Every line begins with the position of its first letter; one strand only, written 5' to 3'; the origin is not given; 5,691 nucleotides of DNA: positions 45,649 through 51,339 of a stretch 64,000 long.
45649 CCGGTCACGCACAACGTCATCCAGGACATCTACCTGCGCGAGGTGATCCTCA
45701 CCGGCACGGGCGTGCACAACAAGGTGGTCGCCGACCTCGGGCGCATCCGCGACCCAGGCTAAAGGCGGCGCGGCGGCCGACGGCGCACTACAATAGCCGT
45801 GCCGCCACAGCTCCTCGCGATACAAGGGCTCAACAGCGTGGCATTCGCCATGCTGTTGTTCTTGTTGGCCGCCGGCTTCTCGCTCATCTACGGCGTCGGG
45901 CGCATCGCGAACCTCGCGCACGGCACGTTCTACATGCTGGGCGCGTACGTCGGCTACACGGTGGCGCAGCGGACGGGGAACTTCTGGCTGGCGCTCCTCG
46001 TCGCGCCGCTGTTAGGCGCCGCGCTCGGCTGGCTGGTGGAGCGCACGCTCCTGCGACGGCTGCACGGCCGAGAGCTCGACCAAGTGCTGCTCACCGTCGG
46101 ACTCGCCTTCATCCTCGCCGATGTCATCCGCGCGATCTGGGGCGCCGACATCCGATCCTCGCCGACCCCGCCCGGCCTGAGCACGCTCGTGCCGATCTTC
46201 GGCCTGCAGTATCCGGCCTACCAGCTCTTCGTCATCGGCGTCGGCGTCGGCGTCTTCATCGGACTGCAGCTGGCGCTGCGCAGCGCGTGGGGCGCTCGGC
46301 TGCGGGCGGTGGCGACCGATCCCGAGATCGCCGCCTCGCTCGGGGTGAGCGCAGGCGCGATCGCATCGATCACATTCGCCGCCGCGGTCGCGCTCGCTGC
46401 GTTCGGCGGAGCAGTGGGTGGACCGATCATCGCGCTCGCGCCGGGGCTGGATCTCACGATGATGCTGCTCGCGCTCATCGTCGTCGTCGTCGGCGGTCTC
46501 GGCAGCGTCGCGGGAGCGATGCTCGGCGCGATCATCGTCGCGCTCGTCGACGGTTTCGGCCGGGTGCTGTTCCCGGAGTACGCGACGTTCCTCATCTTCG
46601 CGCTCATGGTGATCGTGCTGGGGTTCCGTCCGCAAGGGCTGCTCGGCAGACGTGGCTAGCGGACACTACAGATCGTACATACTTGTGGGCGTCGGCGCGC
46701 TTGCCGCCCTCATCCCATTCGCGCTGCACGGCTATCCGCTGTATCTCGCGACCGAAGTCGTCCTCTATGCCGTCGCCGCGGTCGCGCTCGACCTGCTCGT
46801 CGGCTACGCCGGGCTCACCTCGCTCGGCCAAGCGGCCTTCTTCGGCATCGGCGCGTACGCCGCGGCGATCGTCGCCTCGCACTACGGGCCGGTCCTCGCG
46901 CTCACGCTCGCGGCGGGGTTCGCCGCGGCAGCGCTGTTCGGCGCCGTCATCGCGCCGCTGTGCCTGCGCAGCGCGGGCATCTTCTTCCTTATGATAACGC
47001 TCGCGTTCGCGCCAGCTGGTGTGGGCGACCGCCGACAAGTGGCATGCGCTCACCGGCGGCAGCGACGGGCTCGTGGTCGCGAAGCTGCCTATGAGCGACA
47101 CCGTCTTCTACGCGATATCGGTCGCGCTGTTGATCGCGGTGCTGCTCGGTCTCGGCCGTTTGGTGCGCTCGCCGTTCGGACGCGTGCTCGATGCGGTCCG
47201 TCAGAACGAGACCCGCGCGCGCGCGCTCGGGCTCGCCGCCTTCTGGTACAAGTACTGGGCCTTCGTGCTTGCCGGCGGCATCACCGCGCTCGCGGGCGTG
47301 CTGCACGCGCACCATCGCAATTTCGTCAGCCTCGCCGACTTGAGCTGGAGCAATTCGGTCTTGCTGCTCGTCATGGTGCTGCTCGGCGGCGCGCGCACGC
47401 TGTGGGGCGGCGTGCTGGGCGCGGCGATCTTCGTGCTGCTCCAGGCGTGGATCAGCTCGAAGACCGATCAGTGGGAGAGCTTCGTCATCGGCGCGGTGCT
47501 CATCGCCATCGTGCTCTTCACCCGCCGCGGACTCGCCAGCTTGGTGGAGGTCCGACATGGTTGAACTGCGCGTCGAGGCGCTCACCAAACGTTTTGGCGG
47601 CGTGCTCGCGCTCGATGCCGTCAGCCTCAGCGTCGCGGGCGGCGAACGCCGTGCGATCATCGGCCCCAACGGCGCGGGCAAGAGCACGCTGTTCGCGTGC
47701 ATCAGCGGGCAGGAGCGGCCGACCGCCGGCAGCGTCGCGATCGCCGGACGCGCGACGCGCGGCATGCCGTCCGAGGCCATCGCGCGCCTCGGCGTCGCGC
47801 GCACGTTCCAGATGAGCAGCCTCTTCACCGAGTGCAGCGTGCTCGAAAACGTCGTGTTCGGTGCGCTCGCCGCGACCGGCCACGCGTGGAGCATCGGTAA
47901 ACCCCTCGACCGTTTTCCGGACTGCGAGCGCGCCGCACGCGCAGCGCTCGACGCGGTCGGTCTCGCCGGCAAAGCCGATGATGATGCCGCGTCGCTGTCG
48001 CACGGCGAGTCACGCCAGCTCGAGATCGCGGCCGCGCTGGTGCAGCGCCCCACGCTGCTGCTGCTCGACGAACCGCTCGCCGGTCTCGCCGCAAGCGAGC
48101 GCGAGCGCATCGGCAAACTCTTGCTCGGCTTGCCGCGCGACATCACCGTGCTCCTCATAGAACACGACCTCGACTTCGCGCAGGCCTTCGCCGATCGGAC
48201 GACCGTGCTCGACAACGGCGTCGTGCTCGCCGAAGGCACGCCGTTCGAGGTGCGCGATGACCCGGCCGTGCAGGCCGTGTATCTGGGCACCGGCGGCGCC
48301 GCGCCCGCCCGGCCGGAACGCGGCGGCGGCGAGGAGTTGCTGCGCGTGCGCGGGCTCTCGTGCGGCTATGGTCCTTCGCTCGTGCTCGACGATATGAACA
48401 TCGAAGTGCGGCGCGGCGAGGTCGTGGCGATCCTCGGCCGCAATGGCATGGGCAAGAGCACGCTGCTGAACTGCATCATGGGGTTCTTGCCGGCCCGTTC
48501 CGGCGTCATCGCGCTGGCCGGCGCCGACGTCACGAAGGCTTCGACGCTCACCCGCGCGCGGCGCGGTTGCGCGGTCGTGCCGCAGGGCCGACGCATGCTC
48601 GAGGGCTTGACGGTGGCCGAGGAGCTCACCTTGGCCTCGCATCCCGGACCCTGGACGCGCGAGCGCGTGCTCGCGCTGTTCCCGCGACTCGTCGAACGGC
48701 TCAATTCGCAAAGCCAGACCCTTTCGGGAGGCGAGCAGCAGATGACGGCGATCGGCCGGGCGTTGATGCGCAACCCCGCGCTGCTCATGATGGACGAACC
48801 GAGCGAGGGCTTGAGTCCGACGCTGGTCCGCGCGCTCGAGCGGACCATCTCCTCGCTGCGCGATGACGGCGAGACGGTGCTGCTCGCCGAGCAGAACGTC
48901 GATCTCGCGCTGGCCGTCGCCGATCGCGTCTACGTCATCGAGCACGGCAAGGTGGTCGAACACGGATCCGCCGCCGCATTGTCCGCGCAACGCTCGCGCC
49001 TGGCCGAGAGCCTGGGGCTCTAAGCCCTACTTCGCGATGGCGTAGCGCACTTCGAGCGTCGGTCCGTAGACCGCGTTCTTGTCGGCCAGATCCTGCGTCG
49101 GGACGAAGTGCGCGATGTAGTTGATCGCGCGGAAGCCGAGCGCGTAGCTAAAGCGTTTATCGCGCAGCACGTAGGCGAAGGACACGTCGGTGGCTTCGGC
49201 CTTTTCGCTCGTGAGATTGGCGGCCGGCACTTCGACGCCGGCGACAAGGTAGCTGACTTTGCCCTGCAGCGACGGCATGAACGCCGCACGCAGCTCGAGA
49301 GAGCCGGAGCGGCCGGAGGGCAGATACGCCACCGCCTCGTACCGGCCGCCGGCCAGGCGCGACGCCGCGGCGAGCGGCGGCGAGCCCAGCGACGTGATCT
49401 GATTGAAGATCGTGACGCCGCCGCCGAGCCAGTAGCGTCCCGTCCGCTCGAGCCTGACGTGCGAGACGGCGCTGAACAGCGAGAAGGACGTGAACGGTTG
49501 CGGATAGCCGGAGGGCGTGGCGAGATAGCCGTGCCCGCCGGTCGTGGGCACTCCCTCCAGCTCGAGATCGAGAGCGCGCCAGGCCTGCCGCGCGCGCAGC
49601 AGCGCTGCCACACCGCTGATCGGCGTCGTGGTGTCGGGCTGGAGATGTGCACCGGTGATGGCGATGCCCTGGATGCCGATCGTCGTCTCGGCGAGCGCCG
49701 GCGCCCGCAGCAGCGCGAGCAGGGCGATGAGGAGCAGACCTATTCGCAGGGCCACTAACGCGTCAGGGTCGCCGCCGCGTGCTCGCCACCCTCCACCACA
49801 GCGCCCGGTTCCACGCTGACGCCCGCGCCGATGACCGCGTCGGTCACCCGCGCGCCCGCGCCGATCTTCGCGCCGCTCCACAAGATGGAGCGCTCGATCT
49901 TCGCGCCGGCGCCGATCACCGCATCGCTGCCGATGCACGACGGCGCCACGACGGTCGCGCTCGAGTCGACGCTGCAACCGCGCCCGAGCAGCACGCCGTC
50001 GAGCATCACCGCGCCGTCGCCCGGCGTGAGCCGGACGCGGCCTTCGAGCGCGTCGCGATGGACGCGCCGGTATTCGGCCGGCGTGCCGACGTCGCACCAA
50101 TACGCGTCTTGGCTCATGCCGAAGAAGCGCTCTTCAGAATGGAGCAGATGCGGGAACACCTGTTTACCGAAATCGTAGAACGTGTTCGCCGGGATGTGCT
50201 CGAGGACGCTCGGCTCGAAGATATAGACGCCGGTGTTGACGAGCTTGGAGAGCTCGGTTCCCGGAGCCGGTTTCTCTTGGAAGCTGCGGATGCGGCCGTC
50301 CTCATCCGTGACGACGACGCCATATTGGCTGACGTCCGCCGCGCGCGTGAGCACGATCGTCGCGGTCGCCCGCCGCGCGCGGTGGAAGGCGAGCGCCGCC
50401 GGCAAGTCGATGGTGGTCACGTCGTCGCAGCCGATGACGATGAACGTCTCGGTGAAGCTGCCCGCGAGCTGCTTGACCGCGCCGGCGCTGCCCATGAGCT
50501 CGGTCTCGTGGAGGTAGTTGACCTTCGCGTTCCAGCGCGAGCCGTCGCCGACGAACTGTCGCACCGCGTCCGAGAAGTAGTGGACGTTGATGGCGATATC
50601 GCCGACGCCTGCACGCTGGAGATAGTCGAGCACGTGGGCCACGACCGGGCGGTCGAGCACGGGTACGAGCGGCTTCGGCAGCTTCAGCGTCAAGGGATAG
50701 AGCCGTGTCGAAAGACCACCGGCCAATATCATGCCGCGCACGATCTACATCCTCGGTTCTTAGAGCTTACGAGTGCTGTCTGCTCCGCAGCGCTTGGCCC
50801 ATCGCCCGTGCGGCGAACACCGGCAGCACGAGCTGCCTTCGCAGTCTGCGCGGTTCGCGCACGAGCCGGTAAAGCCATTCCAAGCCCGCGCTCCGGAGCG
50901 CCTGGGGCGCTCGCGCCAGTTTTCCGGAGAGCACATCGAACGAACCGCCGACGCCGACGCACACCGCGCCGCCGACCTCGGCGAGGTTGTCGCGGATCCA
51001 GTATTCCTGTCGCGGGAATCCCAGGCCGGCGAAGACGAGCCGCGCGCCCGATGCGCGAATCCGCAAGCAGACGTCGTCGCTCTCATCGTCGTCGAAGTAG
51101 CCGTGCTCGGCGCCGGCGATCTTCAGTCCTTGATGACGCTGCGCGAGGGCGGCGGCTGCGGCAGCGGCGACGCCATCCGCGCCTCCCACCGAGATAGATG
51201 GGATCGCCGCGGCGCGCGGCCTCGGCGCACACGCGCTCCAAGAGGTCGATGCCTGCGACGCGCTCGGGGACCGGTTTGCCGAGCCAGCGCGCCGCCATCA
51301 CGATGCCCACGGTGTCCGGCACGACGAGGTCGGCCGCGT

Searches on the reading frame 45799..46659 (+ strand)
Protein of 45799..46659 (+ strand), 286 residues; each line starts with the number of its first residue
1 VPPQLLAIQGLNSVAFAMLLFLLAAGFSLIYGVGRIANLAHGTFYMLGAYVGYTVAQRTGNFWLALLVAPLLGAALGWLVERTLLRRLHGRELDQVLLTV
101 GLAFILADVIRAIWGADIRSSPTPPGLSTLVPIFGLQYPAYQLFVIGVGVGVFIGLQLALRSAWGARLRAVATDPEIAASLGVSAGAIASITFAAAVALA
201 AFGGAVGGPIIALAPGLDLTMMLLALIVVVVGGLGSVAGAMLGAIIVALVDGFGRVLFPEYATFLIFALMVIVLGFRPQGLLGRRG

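Call 8: search_protein_families(library=pfam, proteins=[window:45799-46659:+], max_evalue=0.001)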
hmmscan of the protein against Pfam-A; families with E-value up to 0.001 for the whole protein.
window:45799-46659:+ (286 aa): 1 family
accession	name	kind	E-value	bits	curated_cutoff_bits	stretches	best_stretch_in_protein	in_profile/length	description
PF02653.21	BPD_transp_2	-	8.4e-33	114.1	26.8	1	12-274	4-269/269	Branched-chain amino acid transport system / permease component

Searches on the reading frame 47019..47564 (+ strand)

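Call 13: search_protein_families(library=pfam, proteins=[window:47019-47564:+], max_evalue=0.001)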
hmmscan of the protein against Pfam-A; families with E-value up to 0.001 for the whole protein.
window:47019-47564:+ (181 aa): 1 family
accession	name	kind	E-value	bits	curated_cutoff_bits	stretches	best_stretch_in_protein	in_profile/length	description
PF02653.21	BPD_transp_2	-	7.1e-25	88.1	26.8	1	29-165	130-269/269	Branched-chain amino acid transport system / permease component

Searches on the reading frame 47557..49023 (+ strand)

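Call 13: search_protein_families(library=pfam, proteins=[window:47557-49023:+], max_evalue=0.001)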
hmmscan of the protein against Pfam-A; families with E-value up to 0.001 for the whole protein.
window:47557-49023:+ (488 aa): 12 families
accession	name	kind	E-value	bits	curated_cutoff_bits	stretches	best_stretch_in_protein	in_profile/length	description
PF00005.33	ABC_tran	-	5.4e-62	208.9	25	2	19-175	1-137/137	ABC transporter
PF13304.12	AAA_21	-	3.5e-12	47.4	27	0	33-50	3-20/304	AAA domain, putative AbiEii toxin, Type IV TA system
PF13476.12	AAA_23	-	1.3e-09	39.5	27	0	281-308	14-40/201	AAA domain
PF13555.12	AAA_29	-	4.4e-09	36.4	27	0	279-311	14-46/61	P-loop containing region of AAA domain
PF12399.14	BCA_ABC_TP_C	-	1.2e-08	34.8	25.5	1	223-246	2-25/27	Branched-chain amino acid ATP-binding cassette transporter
PF02463.25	SMC_N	-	3.4e-07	30.4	40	0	32-49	27-44/220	RecF/RecN/SMC N terminal domain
PF01926.29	MMR_HSR1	-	8.7e-07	29.5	21.9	0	290-309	2-21/113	50S ribosome-binding GTPase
PF03193.22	RsgA_GTPase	-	3e-06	27.6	30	0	286-335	105-157/174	RsgA GTPase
PF13401.12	AAA_22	-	1.6e-05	25.6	27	0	288-434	6-110/130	AAA domain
PF13191.12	AAA_16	-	2.8e-05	25.1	32.6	0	284-333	19-75/167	AAA ATPase domain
PF00006.31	ATP-synt_ab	-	6.9e-05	23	29.5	0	15-54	1-39/213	ATP synthase alpha/beta family, nucleotide-binding domain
PF05729.18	NACHT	-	0.0008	19.7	26.7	0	289-308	2-21/167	NACHT domain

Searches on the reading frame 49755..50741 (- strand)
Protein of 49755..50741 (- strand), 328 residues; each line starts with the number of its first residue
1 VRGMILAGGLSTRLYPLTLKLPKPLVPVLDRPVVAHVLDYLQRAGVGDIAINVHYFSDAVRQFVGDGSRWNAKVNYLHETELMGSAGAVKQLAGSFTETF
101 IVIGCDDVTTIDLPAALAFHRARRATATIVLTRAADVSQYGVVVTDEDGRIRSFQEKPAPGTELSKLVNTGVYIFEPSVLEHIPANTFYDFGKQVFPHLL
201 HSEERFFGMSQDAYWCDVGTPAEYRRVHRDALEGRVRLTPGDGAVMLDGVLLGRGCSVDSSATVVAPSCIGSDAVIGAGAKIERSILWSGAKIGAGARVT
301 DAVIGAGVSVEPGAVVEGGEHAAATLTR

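Call 13: search_protein_families(library=pfam, proteins=[window:49755-50741:-], max_evalue=0.001)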
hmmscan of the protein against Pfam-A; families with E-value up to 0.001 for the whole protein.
window:49755-50741:- (328 aa): 5 families
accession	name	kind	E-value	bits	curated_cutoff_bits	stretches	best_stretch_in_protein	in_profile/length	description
PF00483.29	NTP_transferase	-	3.9e-50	171.1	21.2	1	3-232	2-243/245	Nucleotidyl transferase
PF25084.1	LbH_EIF2B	-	8.2e-13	48.7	54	1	244-319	16-90/105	EIF2B subunit epsilon LbH domain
PF12804.13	NTP_transf_3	-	1.4e-09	38.8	27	1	3-137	1-127/160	MobA-like NTP transferase domain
PF00132.30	Hexapep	-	1.6e-09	37.5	27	1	250-283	2-35/36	Bacterial transferase hexapeptide (six repeats)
PF24894.1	Hexapep_GlmU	-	4.5e-08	33.6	23.3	1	250-316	19-83/104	GlmU-like, C-terminal hexapeptide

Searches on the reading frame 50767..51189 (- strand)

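Call 13: search_protein_families(library=pfam, proteins=[window:50767-51189:-], max_evalue=0.001)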
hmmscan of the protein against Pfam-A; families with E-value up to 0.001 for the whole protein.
window:50767-51189:- (140 aa): 1 family
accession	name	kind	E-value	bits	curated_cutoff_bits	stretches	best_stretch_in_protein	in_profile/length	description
PF03808.19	Glyco_tran_WecG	-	3.1e-43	147.9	27.4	1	1-119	49-167/168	Glycosyl transferase WecG/TagA/CpsF family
